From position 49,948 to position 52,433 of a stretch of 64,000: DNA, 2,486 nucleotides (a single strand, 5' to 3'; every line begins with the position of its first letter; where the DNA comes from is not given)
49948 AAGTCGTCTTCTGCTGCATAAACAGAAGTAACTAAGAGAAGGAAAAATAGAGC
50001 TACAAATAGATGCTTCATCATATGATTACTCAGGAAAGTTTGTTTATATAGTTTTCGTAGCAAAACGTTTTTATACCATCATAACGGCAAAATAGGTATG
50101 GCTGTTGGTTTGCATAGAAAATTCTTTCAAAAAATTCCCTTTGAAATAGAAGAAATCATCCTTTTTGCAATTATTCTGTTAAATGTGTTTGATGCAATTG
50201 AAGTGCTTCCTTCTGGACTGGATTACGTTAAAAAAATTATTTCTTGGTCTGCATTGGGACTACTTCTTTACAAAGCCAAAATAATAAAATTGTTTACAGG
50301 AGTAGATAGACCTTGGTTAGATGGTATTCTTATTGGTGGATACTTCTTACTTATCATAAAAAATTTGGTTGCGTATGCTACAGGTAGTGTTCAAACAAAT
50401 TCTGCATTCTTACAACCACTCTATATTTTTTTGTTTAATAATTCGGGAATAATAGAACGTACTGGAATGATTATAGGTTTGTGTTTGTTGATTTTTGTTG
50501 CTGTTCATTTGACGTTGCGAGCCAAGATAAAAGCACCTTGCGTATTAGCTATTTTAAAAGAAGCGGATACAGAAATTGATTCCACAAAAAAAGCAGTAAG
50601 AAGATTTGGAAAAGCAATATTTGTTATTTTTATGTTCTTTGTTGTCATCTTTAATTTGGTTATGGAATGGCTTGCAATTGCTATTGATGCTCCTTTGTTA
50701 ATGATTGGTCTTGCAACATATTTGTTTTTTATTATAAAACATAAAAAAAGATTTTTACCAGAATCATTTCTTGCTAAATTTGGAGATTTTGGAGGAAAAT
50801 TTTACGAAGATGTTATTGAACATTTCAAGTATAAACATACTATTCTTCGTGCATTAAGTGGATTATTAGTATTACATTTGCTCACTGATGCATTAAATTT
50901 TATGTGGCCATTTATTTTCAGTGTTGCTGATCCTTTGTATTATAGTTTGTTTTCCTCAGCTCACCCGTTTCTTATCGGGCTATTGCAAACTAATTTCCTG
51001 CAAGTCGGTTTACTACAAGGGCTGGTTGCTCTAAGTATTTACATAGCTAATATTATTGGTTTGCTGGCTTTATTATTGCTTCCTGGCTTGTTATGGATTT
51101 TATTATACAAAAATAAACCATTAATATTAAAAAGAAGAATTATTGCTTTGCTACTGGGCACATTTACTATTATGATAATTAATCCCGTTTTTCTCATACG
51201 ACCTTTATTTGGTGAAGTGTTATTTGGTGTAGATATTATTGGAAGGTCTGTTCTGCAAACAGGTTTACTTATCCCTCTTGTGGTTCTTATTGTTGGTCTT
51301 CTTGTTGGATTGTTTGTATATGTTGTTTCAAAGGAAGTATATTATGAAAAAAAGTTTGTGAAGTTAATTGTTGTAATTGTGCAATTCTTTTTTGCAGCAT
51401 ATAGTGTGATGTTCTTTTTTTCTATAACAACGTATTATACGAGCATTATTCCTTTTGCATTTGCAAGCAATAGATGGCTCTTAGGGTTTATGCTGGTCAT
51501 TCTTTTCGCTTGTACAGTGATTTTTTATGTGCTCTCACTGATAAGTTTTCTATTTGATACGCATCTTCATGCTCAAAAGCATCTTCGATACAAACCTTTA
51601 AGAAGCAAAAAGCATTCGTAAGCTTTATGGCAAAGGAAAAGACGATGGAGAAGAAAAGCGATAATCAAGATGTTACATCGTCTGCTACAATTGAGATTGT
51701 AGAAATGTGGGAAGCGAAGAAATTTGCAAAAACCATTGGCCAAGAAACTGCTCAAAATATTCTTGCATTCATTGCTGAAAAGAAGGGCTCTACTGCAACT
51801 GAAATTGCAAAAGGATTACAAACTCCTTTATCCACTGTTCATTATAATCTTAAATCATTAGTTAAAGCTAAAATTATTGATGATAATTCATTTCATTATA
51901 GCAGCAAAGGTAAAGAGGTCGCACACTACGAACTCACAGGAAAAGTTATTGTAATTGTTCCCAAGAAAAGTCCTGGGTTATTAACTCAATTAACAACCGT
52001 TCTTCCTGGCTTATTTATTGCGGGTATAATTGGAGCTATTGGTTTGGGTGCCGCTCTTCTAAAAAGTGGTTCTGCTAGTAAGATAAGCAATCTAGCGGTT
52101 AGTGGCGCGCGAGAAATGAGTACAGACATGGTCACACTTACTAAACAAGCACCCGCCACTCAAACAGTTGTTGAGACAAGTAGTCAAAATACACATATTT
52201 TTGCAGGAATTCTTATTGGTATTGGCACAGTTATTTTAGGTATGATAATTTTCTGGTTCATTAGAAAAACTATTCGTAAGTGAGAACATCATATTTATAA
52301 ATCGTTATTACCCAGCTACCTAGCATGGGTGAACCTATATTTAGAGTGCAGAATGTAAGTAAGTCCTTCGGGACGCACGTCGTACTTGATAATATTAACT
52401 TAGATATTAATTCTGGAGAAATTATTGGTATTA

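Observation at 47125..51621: Two adjacent surface-protein paralogs share a C-terminal motif + TM helix + basic tail (a candidate sorting signal) next to a large polytopic membrane protein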

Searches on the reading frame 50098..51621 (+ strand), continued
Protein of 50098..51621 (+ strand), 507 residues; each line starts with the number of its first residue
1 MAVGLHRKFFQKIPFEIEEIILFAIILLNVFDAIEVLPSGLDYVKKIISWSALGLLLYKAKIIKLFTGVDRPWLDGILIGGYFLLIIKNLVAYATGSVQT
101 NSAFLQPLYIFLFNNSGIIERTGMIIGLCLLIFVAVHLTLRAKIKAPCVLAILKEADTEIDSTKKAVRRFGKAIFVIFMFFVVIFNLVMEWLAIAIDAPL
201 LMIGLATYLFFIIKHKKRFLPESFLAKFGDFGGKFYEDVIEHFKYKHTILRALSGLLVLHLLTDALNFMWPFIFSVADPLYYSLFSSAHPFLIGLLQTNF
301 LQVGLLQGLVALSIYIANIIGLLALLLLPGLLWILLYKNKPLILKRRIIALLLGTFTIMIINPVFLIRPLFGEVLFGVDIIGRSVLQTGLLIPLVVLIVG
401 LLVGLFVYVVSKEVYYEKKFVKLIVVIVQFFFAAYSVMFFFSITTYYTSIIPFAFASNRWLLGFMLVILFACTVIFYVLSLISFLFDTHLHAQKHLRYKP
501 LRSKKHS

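Call 61: fold_search(model_id=the predicted structure, library=pdb)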
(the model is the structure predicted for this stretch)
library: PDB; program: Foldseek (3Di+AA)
matches with E <= 10: 52; with E <= 0.001: 0
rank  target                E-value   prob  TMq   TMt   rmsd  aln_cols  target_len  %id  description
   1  5yck                  1.9e+00  0.06  0.14  0.15  23.0       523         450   14  Crystal structure of a MATE family protein derived from Camelina sativa at 2.3 angstrom (released 2017-09-27)
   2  8x6x_A                2.2e+00  0.06  0.15  0.16  23.6       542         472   13  Structure of the multidrug efflux pump EfpA from M. tuberculosis complexed with lipids (released 2024-11-27)
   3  8bzy_A                2.4e+00  0.04  0.13  0.14  19.9       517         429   12  Structure of SLC40/ferroportin in complex with vamifeport and synthetic nanobody Sy3 in occluded conformation (released 2023-03-22)
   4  7vgf_A                2.8e+00  0.06  0.12  0.11  22.8       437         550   10  cryo-EM structure of AMP-PNP bound human ABCB7 (released 2022-02-16)
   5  7f4h_R                2.9e+00  0.06  0.11  0.17  15.5       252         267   13  Cryo-EM structure of afamelanotide-bound melanocortin-1 receptor in complex with Gs protein, Nb35 and scFv16 (released 2021-09-08)
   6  6nf6_A                2.9e+00  0.06  0.17  0.19  20.3       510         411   12  Structure of chicken Otop3 in nanodiscs (released 2019-06-05)
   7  4pl0_B                3.6e+00  0.05  0.13  0.12  23.6       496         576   10  Crystal structure of the antibacterial peptide ABC transporter McjD in an outward occluded state (released 2014-06-18)
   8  8xqi_B                3.7e+00  0.05  0.12  0.17  21.7       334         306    9  Cryo-EM structure of human dimeric Apelin receptor. (released 2025-01-22)
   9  4ja3_A                3.9e+00  0.03  0.13  0.15  19.2       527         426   11  Partially occluded inward open conformation of the xylose transporter XylE from E. coli (released 2013-05-01)
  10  8qoe_A                3.9e+00  0.03  0.11  0.11  23.6       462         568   10  Inward-facing conformation of the ABC transporter BmrA (released 2023-12-20)
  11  5j4i_A                4.1e+00  0.03  0.14  0.16  24.9       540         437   12  Crystal Structure of the L-arginine/agmatine antiporter from E. coli at 2.2 Angstroem resolution (released 2016-08-31)
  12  8qsl_A                4.1e+00  0.02  0.12  0.12  23.2       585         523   10  Cryo-EM structure of human SLC15A4 dimer in outward open state in LMNG (released 2023-10-25)
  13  7piv_R                4.4e+00  0.04  0.11  0.17  15.7       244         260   12  Active Melanocortin-4 receptor (MC4R)- Gs protein complex bound to agonist NDP-alpha-MSH at 2.86 A resolution. (released 2021-11-17)
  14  9k3k_R                4.6e+00  0.05  0.13  0.19  14.8       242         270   14  Cryo-EM structure of the unliganded human melanocortin receptor 4 (MC4R)-Gs complex (released 2025-08-06)
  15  8px9_B                4.6e+00  0.04  0.13  0.12  23.4       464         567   10  Structure of the antibacterial peptide ABC transporter McjD, solved at wavelength 2.75 A (released 2023-10-25)
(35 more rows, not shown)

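Call 74: find_encoding_contigs(protein=P0090, flank=10000, max_places=1)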
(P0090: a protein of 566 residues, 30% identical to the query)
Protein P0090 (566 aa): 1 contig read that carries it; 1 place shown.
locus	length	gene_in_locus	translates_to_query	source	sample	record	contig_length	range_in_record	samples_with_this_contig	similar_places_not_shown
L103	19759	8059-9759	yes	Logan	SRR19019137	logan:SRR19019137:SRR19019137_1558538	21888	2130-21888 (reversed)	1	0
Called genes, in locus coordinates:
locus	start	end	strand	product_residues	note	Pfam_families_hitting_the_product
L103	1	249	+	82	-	?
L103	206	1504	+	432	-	-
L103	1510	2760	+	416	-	PF13506:Glyco_transf_21, PF03142:Chitin_synth_2 (faint), PF00535:Glycos_transf_2, PF10111:Glyco_tranf_2_2, PF13641:Glyco_tranf_2_3, PF13632:Glyco_trans_2_3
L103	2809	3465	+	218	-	-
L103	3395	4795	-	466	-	PF13231:PMT_2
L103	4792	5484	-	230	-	PF00535:Glycos_transf_2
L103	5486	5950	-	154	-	PF24250:HVO_2718 (weak), PF12844:HTH_19, PF01381:HTH_3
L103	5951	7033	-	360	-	PF01170:UPF0020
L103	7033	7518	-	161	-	-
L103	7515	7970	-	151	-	-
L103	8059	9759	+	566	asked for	-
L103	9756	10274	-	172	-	-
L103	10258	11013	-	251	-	-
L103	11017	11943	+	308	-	PF01978:TrmB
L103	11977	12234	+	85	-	-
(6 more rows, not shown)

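Call 75: find_encoding_contigs(protein=P0076, flank=10000, max_places=1)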
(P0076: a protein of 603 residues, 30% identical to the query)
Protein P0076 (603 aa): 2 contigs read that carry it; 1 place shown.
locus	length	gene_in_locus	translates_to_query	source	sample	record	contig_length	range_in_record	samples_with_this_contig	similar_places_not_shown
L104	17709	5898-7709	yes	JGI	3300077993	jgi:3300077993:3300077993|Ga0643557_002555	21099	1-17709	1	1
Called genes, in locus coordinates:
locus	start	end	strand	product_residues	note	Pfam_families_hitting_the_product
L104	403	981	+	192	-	PF00827:Ribosomal_L15e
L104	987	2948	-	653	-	PF00270:DEAD (weak), PF04851:ResIII (weak), PF06733:DEAD_2, PF13307:Helicase_C_2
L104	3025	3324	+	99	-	-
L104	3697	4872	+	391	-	PF03435:Sacchrp_dh_NADP, PF16653:Sacchrp_dh_C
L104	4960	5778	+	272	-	PF00491:Arginase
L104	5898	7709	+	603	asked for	-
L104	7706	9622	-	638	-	PF06202:GDE_C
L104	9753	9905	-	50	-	-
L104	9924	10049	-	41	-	-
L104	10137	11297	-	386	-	PF00723:Glyco_hydro_15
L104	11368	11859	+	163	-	-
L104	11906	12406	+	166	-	-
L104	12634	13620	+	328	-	PF01917:Flagellin_arch-type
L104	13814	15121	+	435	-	PF05377:FlaC_arch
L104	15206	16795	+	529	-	PF00271:Helicase_C (weak), PF20470:HTH_61 (faint), PF21280:Helicase_dom4_arc, PF14520:HHH_5 (faint)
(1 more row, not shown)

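Call 82: find_encoding_contigs(protein=P0002, flank=1000, max_places=3)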
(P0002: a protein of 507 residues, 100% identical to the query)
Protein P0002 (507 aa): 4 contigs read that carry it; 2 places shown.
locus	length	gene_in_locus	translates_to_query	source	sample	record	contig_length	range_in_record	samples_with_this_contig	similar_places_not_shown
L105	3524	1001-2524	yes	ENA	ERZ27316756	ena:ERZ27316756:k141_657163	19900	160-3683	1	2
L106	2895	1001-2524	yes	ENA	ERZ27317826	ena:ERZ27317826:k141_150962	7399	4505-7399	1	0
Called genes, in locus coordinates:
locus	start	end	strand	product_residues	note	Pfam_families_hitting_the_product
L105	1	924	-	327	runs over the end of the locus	-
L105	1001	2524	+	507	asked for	-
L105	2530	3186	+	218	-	PF12840:HTH_20, PF09339:HTH_IclR (faint)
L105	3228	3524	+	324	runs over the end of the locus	PF00005:ABC_tran, PF13304:AAA_21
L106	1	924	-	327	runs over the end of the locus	-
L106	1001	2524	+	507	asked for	-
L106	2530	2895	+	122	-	?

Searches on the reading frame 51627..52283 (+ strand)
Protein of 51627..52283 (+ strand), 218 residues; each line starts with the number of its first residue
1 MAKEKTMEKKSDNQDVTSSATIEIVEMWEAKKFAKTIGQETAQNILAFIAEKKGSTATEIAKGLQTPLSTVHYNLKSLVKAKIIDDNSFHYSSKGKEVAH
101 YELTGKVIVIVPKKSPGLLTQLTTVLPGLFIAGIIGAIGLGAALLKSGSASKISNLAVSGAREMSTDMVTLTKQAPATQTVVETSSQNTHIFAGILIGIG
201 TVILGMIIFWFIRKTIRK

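Call 4: search_protein_families(library=pfam, proteins=[window:51627-52283:+], max_evalue=1)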
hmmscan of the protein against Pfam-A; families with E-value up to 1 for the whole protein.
window:51627-52283:+ (218 aa): 12 families
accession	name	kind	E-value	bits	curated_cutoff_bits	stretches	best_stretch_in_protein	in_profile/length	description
PF12840.13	HTH_20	-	1.2e-09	38.5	27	1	38-85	2-49/51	Helix-turn-helix domain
PF13412.12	HTH_24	-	1.4e-05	25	21.9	1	40-84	3-47/48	Winged helix-turn-helix DNA-binding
PF09339.16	HTH_IclR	-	2.4e-05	24.4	22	1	44-81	7-45/52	IclR helix-turn-helix domain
PF12802.13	MarR_2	-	0.00012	22.6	27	1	45-84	10-50/61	MarR family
PF25212.1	HVO_A0114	-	0.008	16.4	27.6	1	41-85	23-67/84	HVO_A0114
PF16365.12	EutK_C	-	0.027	14.9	27.5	1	42-81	1-41/52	Ethanolamine utilization protein EutK C-terminus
PF01978.25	TrmB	-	0.062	13.6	25.6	1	49-84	17-52/68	Sugar-specific transcriptional regulator TrmB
PF05331.17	DUF742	-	0.065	13.5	27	1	36-92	39-93/114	Protein of unknown function (DUF742)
PF08221.17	HTH_9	-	0.1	13.1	23.4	1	40-84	13-57/62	RNA polymerase III subunit RPC82 helix-turn-helix domain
PF10661.14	EssA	-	0.14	12.5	24.1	1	174-215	104-146/147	WXG100 protein secretion system (Wss), protein EssA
PF13463.12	HTH_27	-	0.17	12.6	22.2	1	45-92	8-54/68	Winged helix DNA-binding domain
PF01022.26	HTH_5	-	0.17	12.2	22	1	44-84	6-45/47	Bacterial regulatory protein, arsR family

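Call 5: search_protein_families(library=ncbifam, proteins=[window:51627-52283:+], max_evalue=1)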
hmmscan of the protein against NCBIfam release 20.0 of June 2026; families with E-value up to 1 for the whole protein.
window:51627-52283:+ (218 aa): 14 families
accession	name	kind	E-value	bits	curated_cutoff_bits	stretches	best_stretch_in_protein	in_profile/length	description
NF045644.1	TransRegBhcR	equivalog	0.00011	21.5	350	1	41-86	27-72/267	HTH-type transcriptional regulator BhcR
NF033788.1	HTH_metalloreg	subfamily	0.00033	20.4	55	1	32-86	3-57/77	metalloregulator ArsR/SmtB family transcription factor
TIGR04176.1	MarR_EPS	equivalog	0.00051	20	88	1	40-107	4-70/105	MarR family EPS-associated transcriptional regulator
NF053756.1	MreA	equivalog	0.0028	17.4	100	1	41-111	18-88/110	MreA family transcriptional regulator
NF053606.1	Sta1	subfamily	0.0036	17.4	80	1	39-102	19-82/100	Sta1 family transcriptional regulator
NF033789.1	repress_SdpR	subfamily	0.0053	16.6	100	1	35-87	3-54/79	autorepressor SdpR family transcription factor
TIGR01884.1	cas_HTH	subfamily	0.014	14.8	60.2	1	30-88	133-190/202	CRISPR-associated CARF protein Csa3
NF040939.2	trans_reg_lrs14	equivalog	0.03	14.4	90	1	27-96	9-78/103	Lrs14 family HTH-type transcriptional regulator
NF012010.0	PRK15466.1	equivalog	0.048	13.7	218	1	34-93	103-163/166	ethanolamine utilization microcompartment protein EutK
TIGR02702.1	SufR_cyano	equivalog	0.049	13.3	178.8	1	41-104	2-65/208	iron-sulfur cluster biosynthesis transcriptional regulator SufR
NF004910.0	PRK06266.1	equivalog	0.061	12.5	180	1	36-87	25-76/185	transcription initiation factor E subunit alpha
NF053755.1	MsvR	equivalog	0.07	12.8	220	1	33-88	6-60/236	transcriptional factor MsvR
NF038251.1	AdcR_fam_Zn_TF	equivalog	0.075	13.3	175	1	41-107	37-99/143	zinc-dependent MarR family transcriptional regulator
NF050133.1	TransRegFabT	equivalog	0.11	12.8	200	1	47-106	36-92/138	fatty acid biosynthesis transcriptional regulator FabT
